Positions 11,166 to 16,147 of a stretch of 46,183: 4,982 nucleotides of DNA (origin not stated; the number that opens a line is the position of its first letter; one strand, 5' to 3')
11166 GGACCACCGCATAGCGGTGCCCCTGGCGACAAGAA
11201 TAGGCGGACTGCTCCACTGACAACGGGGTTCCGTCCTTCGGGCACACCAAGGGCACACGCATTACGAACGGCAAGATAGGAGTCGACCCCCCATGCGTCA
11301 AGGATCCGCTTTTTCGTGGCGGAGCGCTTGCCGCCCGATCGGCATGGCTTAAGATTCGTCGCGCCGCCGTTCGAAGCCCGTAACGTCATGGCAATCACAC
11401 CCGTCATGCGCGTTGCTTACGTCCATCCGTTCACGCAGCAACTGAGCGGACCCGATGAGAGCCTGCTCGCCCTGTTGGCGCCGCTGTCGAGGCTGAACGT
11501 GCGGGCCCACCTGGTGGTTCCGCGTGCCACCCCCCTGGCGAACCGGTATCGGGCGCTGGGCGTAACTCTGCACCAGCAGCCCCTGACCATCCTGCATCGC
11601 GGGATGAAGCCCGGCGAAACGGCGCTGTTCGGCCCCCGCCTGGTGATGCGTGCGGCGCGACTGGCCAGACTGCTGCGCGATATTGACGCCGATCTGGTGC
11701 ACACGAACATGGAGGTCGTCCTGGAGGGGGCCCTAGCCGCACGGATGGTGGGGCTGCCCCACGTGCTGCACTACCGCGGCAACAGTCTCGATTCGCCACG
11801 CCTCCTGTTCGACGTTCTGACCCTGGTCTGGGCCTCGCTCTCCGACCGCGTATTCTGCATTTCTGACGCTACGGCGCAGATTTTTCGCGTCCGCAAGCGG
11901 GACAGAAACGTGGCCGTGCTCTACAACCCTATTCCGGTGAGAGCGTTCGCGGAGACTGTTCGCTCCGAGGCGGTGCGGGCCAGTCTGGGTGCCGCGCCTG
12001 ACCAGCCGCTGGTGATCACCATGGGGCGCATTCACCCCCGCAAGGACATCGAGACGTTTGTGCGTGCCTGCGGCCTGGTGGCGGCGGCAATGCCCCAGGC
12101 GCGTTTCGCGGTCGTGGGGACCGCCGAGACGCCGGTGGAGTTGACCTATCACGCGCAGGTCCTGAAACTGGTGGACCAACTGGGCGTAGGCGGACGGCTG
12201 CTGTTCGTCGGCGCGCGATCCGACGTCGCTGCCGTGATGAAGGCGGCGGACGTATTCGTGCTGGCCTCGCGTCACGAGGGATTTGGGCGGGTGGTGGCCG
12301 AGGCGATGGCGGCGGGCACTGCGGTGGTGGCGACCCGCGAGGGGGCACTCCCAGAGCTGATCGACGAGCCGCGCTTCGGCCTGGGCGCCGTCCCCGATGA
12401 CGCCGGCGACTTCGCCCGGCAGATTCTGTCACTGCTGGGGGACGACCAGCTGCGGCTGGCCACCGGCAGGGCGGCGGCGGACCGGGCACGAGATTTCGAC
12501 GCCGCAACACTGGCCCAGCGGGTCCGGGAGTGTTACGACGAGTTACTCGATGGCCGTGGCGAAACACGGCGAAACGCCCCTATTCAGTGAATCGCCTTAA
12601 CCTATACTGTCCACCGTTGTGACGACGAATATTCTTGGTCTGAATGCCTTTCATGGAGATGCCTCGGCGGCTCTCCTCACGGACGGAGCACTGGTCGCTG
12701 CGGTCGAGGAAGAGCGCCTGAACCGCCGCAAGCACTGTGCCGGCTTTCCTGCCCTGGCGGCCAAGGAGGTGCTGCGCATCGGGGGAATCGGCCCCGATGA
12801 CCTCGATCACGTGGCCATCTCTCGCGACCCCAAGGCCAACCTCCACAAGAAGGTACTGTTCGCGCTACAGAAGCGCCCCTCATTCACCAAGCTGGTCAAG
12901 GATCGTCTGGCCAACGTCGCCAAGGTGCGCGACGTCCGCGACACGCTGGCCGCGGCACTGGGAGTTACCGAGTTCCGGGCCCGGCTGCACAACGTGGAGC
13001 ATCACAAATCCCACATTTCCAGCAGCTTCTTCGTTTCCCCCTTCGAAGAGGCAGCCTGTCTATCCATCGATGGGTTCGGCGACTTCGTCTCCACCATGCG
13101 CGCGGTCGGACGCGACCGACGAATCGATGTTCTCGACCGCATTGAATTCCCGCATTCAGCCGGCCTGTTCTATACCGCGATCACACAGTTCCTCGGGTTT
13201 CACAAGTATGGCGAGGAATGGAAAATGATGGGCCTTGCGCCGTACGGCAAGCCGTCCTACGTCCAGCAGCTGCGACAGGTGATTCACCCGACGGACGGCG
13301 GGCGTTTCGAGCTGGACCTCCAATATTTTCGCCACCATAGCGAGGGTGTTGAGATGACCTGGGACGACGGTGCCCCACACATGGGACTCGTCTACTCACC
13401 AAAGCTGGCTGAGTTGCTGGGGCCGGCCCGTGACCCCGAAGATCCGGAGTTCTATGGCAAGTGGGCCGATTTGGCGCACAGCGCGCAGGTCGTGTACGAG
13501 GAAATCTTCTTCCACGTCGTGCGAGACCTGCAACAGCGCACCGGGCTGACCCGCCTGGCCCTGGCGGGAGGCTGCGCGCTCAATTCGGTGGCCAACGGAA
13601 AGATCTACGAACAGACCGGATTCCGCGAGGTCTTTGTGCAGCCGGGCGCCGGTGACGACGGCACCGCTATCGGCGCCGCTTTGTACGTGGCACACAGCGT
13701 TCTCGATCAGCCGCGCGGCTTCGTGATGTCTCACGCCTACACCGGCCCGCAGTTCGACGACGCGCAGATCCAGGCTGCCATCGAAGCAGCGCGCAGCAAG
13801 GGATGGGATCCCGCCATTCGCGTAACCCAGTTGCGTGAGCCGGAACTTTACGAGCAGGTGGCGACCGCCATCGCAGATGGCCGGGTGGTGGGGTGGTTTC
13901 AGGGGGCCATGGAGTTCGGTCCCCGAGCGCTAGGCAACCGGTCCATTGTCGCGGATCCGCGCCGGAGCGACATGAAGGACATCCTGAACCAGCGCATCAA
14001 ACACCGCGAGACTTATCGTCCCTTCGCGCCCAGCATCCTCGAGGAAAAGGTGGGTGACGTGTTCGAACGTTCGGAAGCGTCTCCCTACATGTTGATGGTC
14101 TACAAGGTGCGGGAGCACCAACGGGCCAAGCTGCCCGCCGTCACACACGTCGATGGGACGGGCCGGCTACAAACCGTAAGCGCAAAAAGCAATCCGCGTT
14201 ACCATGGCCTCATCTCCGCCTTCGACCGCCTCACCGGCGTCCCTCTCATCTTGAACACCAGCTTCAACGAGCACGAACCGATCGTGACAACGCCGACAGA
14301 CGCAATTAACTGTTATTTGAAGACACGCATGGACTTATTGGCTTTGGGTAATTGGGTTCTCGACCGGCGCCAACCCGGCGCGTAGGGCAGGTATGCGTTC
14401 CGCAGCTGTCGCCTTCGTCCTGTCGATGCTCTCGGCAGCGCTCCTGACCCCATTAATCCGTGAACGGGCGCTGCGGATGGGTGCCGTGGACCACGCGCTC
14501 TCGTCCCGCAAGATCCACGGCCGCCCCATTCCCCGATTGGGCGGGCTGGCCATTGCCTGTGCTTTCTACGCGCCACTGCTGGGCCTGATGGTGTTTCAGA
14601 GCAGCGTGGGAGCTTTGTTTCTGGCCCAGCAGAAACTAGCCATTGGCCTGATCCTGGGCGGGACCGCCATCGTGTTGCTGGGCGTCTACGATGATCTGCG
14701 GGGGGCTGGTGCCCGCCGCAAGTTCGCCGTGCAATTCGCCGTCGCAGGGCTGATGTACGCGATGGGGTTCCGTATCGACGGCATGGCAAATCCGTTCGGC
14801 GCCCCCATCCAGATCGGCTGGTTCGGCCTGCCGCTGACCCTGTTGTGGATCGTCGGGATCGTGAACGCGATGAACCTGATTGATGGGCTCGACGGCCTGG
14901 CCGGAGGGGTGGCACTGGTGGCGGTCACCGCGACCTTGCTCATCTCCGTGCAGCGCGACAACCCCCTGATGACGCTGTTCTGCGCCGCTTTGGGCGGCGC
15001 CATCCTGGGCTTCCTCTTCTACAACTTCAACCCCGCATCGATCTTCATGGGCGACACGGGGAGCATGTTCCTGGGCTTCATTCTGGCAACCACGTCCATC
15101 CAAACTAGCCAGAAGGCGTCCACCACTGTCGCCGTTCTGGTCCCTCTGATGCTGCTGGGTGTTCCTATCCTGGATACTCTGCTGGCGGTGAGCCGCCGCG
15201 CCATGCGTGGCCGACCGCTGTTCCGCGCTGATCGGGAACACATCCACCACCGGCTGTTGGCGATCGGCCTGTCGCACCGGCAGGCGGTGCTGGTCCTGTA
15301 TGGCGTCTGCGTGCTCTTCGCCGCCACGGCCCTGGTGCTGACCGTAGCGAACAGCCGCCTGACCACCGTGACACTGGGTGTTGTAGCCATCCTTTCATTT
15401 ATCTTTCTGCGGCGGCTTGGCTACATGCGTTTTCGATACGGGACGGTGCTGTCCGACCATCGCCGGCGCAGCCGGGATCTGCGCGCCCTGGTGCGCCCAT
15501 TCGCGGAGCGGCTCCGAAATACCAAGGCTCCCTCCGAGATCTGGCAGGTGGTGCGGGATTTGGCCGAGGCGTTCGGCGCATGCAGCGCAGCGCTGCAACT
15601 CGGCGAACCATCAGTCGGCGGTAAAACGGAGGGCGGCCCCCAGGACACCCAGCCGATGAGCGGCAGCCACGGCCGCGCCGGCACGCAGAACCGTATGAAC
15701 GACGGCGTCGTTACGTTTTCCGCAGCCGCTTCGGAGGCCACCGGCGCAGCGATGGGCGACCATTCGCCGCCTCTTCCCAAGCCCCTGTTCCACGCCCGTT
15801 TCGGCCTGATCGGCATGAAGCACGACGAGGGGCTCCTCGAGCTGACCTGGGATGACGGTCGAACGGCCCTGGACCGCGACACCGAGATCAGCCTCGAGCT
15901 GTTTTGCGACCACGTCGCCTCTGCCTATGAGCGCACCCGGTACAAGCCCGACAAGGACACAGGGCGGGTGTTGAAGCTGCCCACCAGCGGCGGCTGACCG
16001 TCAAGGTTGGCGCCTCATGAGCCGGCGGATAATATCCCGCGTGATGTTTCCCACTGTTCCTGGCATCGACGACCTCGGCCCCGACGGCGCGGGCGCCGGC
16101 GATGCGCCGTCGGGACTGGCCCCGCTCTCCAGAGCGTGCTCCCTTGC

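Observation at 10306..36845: Nine SAM-methyltransferase domains in one glycan locus: a predicted hyper-methylated polysaccharide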

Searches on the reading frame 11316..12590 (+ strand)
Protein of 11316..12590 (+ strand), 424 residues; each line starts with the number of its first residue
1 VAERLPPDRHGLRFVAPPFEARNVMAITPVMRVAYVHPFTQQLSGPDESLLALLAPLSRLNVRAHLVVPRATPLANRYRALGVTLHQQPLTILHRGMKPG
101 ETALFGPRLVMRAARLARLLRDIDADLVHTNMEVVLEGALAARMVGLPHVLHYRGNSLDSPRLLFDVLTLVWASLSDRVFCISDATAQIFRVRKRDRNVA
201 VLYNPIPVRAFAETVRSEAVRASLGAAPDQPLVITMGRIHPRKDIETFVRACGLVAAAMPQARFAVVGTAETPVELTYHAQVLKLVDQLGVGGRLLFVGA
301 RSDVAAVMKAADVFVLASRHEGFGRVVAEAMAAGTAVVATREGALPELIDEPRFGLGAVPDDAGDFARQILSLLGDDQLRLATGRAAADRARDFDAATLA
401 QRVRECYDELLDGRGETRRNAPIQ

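Call 5: search_protein_families(library=pfam, proteins=[window:11316-12590:+], max_evalue=0.01)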
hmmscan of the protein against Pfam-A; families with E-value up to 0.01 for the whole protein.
window:11316-12590:+ (424 aa): 6 families
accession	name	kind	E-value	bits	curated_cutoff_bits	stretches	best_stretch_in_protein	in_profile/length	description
PF00534.26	Glycos_transf_1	-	1e-30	106.9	26.4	1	218-388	3-170/172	Glycosyl transferases group 1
PF13692.12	Glyco_trans_1_4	-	3.2e-29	102.5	27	1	231-376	2-142/142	Glycosyl transferases group 1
PF20706.3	GT4-conflict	-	2.5e-12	46.9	26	1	227-377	194-340/385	Family 4 Glycosyltransferase in conflict systems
PF13439.12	Glyco_transf_4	-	2.4e-10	41.1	28.5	1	50-207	8-167/170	Glycosyltransferase Family 4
PF13579.12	Glyco_trans_4_4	-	3.6e-09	37.6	29.7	1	45-204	2-157/158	Glycosyl transferase 4-like domain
PF13524.12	Glyco_trans_1_2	-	4.9e-06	27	25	1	259-405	12-141/144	Glycosyl transferase-like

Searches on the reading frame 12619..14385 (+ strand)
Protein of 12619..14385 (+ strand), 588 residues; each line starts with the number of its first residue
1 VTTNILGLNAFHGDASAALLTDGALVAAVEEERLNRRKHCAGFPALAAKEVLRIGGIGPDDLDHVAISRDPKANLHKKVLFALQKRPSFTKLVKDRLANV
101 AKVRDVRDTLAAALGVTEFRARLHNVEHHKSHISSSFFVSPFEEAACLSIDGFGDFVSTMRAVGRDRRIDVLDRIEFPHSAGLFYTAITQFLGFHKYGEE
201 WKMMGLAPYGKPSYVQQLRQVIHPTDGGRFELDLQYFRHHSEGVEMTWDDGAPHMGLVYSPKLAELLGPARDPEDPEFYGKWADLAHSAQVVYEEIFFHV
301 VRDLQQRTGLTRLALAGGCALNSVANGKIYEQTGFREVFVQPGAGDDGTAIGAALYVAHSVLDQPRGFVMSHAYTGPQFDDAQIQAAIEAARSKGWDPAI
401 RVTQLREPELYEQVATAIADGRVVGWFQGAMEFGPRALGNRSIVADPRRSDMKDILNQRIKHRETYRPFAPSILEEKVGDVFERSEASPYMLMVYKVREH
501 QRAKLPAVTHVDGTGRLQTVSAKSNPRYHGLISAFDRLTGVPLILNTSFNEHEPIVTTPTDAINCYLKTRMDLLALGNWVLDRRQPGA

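Call 5: search_protein_families(library=pfam, proteins=[window:12619-14385:+], max_evalue=0.01)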
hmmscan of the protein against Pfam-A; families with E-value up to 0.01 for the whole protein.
window:12619-14385:+ (588 aa): 2 families
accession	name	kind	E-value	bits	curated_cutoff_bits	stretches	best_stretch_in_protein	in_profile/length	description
PF16861.10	Carbam_trans_C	-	1.2e-72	243.4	27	1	415-582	1-169/170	Carbamoyltransferase C-terminus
PF02543.21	Carbam_trans_N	-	3.5e-53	181.7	24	1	5-355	2-346/346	Carbamoyltransferase N-terminus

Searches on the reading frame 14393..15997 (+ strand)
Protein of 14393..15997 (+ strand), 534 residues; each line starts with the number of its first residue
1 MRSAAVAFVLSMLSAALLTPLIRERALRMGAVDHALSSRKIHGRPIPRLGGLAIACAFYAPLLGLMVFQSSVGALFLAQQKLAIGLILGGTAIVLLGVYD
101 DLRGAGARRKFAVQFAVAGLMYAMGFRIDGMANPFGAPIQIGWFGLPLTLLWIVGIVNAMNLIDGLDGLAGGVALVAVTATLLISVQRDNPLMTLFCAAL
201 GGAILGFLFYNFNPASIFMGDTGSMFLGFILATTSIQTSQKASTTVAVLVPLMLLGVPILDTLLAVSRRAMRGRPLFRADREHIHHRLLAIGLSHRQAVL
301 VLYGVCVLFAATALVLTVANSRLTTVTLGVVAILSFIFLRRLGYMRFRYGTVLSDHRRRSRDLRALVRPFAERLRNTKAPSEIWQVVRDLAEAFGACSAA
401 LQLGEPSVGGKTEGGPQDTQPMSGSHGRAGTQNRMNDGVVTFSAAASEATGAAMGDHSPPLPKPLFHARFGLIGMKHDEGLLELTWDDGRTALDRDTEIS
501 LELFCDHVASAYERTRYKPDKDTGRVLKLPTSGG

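Call 5: search_protein_families(library=pfam, proteins=[window:14393-15997:+], max_evalue=0.01)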
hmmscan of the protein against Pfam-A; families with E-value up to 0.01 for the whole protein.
window:14393-15997:+ (534 aa): 1 family
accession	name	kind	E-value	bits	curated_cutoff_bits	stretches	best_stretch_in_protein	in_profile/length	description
PF00953.26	Glycos_transf_4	-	2.1e-42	145.2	27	1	84-237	2-158/160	Glycosyl transferase family 4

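Call 21: search_protein_families(library=ncbifam, proteins=[window:14393-15997:+], max_evalue=0.00001)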
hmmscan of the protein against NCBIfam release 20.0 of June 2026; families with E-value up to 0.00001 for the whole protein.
window:14393-15997:+ (534 aa): 3 families
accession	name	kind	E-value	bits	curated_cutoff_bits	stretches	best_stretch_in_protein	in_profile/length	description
TIGR02380.1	ECA_wecA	exception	5.1e-42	144.3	326.05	1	8-321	4-313/346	UDP-N-acetylglucosamine--undecaprenyl-phosphate N-acetylglucosaminephosphotransferase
NF053644.1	MraY_archaea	equivalog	5e-31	108.3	450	1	137-314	174-340/340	pseudomurein biosynthesis MraY family phospho-N-acetylmuramoyl-pentapeptide-transferase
TIGR00445.1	mraY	equivalog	8.1e-24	84.7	192.05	1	101-315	88-316/321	phospho-N-acetylmuramoyl-pentapeptide-transferase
